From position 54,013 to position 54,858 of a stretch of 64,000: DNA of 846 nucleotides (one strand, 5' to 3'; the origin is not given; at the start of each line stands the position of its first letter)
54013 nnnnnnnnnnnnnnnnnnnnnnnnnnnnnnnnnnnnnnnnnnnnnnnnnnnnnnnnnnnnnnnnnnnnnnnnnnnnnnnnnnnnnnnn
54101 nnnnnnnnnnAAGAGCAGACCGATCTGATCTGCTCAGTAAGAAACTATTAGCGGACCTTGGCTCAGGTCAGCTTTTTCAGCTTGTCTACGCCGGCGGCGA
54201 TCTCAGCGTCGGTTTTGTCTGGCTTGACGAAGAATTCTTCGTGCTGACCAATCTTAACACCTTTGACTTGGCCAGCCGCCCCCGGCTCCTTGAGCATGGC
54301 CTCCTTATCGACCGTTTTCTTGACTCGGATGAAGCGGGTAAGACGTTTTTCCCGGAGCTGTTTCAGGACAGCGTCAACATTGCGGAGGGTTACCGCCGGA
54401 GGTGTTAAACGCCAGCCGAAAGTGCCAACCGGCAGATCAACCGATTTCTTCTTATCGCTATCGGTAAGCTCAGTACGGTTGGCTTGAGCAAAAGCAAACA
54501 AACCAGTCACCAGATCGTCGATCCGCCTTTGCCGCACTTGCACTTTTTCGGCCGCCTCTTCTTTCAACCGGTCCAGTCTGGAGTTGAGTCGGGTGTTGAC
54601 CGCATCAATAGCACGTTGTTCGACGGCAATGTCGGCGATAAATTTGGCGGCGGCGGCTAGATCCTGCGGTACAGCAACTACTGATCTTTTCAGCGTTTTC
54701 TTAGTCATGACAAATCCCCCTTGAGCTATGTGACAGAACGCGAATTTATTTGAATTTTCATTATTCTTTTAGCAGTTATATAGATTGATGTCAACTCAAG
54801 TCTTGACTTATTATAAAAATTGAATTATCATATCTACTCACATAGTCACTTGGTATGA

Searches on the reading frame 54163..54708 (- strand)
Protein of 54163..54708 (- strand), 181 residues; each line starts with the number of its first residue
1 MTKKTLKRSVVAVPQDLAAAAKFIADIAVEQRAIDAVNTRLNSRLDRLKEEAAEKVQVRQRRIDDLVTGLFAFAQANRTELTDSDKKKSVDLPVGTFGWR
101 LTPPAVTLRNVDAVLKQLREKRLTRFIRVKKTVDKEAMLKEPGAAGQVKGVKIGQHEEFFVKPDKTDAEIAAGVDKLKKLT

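Call 13: search_protein_families(library=pfam, proteins=[window:54163-54708:-], max_evalue=0.001)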
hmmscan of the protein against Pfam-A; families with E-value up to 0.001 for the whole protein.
window:54163-54708:- (181 aa): 2 families
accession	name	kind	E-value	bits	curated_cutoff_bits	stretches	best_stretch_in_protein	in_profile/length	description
PF07352.17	Phage_Mu_Gam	-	1.8e-33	116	28.3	1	19-163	3-149/149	Bacteriophage Mu Gam like protein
PF05565.16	Sipho_Gp157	-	0.00037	21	28.6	0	85-159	91-159/162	Siphovirus Gp157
